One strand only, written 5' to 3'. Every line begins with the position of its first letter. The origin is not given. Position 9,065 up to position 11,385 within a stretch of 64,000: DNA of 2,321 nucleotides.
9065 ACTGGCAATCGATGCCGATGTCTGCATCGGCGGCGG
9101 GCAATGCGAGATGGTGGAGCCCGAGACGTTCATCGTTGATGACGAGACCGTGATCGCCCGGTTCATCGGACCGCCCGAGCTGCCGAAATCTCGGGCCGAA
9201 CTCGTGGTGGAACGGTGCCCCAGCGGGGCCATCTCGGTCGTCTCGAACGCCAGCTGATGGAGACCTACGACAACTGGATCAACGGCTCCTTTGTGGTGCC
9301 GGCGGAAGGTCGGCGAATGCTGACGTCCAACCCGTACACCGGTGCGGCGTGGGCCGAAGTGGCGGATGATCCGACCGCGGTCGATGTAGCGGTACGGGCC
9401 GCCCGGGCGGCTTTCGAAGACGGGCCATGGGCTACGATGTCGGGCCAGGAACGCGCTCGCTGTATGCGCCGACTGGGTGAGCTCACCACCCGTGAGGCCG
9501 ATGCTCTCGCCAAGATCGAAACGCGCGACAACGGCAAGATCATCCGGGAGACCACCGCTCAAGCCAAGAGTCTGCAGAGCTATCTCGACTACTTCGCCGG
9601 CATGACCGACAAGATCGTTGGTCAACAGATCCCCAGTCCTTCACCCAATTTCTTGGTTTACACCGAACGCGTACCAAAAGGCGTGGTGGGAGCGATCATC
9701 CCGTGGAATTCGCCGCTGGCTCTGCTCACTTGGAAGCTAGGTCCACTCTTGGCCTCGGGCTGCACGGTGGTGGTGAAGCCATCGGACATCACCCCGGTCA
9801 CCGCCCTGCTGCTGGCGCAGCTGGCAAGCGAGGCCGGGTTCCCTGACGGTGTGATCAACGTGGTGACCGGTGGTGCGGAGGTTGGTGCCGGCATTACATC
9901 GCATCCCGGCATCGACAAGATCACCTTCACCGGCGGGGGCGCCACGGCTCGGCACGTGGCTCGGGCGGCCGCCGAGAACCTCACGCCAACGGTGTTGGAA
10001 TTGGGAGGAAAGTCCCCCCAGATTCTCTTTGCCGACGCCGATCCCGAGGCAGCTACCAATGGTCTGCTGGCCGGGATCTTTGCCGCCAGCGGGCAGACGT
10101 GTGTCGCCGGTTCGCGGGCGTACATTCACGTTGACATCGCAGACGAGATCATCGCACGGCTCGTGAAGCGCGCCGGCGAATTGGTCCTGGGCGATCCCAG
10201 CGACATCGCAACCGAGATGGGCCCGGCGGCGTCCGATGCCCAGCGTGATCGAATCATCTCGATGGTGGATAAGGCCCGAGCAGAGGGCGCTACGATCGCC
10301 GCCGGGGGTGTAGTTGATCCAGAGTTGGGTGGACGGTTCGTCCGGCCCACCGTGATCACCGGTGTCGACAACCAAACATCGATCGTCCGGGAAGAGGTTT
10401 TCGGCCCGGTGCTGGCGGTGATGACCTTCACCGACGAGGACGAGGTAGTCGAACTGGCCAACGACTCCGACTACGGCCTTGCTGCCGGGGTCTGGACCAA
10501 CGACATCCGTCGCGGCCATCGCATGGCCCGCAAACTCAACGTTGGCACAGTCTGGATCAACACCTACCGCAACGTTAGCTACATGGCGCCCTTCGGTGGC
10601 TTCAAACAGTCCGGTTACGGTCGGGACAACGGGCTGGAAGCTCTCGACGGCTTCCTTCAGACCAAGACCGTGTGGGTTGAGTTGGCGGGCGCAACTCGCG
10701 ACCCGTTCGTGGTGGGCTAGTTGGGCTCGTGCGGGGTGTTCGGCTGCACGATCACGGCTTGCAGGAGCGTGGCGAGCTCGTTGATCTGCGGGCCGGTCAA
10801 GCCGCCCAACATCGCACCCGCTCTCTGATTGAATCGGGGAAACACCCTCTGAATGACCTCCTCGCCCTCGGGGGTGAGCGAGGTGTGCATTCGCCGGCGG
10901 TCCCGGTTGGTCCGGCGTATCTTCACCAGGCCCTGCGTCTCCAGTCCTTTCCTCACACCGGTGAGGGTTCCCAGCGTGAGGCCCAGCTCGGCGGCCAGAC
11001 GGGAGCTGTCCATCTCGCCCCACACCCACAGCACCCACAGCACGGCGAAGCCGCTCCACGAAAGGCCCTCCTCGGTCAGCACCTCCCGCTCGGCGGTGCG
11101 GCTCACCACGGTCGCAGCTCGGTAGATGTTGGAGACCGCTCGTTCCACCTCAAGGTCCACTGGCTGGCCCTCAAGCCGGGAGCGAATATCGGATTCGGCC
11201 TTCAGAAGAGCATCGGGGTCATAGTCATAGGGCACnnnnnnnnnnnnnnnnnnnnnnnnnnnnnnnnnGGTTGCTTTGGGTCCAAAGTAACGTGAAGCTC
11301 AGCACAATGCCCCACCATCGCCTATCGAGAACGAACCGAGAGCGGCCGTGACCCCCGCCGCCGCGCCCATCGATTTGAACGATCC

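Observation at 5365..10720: GS-like ligase, P450, ferredoxin, ALDH and ADH operon: candidate gamma-glutamyl-mediated amine oxidation pathway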

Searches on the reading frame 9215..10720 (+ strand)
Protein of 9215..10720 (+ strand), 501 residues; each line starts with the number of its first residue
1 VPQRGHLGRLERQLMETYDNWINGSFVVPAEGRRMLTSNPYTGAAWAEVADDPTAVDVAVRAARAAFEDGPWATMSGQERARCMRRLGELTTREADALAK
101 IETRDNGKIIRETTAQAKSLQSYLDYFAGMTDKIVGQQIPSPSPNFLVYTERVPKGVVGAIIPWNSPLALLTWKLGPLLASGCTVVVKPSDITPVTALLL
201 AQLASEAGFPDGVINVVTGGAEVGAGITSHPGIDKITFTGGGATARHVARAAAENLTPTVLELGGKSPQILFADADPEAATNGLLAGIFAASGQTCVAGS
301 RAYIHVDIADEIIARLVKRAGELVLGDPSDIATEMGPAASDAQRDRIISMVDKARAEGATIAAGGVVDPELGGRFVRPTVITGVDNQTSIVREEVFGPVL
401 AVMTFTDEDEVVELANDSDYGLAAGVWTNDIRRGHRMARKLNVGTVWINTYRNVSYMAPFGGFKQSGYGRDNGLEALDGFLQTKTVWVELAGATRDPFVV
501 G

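Call 3: search_protein_families(library=pfam, proteins=[window:9215-10720:+])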
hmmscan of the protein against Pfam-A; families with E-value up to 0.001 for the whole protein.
window:9215-10720:+ (501 aa): 1 family
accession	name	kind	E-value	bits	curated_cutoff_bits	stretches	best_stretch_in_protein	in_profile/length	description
PF00171.27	Aldedh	-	3.4e-163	543.9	23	1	30-486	4-461/461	Aldehyde dehydrogenase family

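Call 6: search_protein_families(library=ncbifam, proteins=[window:9215-10720:+])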
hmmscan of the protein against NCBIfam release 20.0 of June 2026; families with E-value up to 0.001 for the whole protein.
window:9215-10720:+ (501 aa): 41 families (the best 25 are shown)
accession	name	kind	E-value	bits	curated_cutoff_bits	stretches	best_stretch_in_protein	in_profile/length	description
TIGR01804.1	BADH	equivalog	2.1e-150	501.3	668.6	1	21-484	1-467/467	betaine-aldehyde dehydrogenase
NF009725.0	PRK13252.1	equivalog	2.7e-141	471.4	593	1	15-491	4-482/488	betaine-aldehyde dehydrogenase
NF010000.0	PRK13473.1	subfamily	2.1e-135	452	615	1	19-489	4-473/475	aminobutyraldehyde dehydrogenase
NF045735.1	PaDhStyDPseudo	equivalog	5.6e-134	447.4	850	1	21-487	6-480/483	phenylacetaldehyde dehydrogenase StyD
TIGR02299.1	HpaE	equivalog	2.1e-131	438.9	638.35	1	20-490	3-478/488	5-carboxymethyl-2-hydroxymuconate semialdehyde dehydrogenase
NF045736.1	PaDhStyDRhodo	equivalog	1.4e-126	422.9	800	1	19-486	4-475/479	phenylacetaldehyde dehydrogenase StyD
TIGR03216.1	OH_muco_semi_DH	equivalog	2.4e-123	412.3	693.25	1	19-489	2-480/481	2-hydroxymuconic semialdehyde dehydrogenase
NF007352.0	PRK09847.1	equivalog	5.4e-119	397.9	850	1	21-490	23-493/495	aldehyde dehydrogenase PuuC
NF050026.1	AcaldDHExaC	equivalog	2.2e-117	392.7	900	1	14-489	12-494/503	acetaldehyde dehydrogenase ExaC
TIGR01780.1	SSADH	subfamily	1.2e-112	377.1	646.35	1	38-484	2-448/448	succinate-semialdehyde dehydrogenase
NF006916.0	PRK09407.1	equivalog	1.4e-109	367.1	521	1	30-487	31-491/526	succinic semialdehyde dehydrogenase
NF042993.1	AlphKGSA_gudD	equivalog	1.2e-105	354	770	1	16-488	2-480/481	alpha-ketoglutaric semialdehyde dehydrogenase GucD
NF052305.1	DioxValDhHalo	equivalog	3e-103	346.3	750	1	15-488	2-481/483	2,5-dioxovalerate dehydrogenase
TIGR03374.1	ABALDH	equivalog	2e-100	336.9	909.3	1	21-483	5-466/472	aminobutyraldehyde dehydrogenase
NF007497.0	PRK10090.1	equivalog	3.2e-97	326.3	500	1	15-489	4-478/480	aldehyde dehydrogenase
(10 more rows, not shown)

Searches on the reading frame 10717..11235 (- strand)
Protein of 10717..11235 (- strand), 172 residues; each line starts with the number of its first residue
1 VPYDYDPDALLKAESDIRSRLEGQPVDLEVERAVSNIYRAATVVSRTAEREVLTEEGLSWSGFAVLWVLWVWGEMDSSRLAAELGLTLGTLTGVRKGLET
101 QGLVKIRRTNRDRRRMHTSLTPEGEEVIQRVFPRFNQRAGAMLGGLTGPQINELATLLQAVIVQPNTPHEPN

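Call 38: search_protein_families(library=pfam, proteins=[window:10717-11235:-], max_evalue=0.01)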
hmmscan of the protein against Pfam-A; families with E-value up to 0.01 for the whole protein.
window:10717-11235:- (172 aa): 5 families
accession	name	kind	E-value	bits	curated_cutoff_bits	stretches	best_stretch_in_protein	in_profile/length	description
PF01047.28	MarR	-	1.7e-09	37.9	24.6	1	58-115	1-58/59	MarR family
PF13601.12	HTH_34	-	2.3e-06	28.1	27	1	63-131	3-72/80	Winged helix DNA-binding domain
PF22381.2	Staph_reg_Sar_Rot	-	5.3e-05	23.7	27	1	52-130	6-84/85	Transcriptional regulator SarA/Rot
PF12802.13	MarR_2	-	0.00048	20.7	27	1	75-115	21-61/61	MarR family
PF13463.12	HTH_27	-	0.0053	17.5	22.2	1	74-124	18-68/68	Winged helix DNA-binding domain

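Call 43: search_protein_families(library=ncbifam, proteins=[window:10717-11235:-])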
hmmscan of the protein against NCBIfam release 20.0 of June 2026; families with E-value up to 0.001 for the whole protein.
window:10717-11235:- (172 aa): 12 families
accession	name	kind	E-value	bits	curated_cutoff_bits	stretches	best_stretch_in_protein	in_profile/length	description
TIGR02337.1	HpaR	equivalog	1.4e-11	44.3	121.2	1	49-161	17-129/130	homoprotocatechuate degradation operon regulator HpaR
NF052638.1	TransRegOhrRVib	equivalog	1.5e-11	44.2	200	1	36-130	14-107/141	transcriptional regulator OhrR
NF050133.1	TransRegFabT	equivalog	1.4e-07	31.9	200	1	74-139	43-107/138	fatty acid biosynthesis transcriptional regulator FabT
NF045593.1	bilirub_TF_BilQ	equivalog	4.4e-06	26.4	125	1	78-162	48-132/135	bilirubin utilization transcriptional regulator BilQ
NF008122.0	PRK10870.1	equivalog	5.3e-06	26.2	157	1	76-157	73-154/176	transcriptional repressor MprA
NF041230.1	BagL_FevM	exception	5.4e-06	26.5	230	1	59-128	39-108/145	MarR family transcriptional regulator BagL/FevM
NF053777.1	Saro0803TransReg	equivalog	6.8e-06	25.8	200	1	39-132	17-109/140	Saro_0803 family transcriptional regulator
NF002926.0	PRK03573.1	equivalog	2.6e-05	24.1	120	1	79-160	51-132/144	transcriptional regulator SlyA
NF010349.0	PRK13777.1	equivalog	3.1e-05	23.4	153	1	86-145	72-131/190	HTH-type transcriptional regulator Hpr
TIGR04176.1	MarR_EPS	equivalog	0.00024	21.1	88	1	65-138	9-84/105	MarR family EPS-associated transcriptional regulator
NF047395.1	TransRegLtdR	equivalog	0.0004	20.1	250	1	97-159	88-152/166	transcriptional regulator LdtR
TIGR04472.1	reg_rSAM_mob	hypoth_equivalog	0.00067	19.7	240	1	64-126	35-97/141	radical SAM mobile pair system MarR family transcriptional regulator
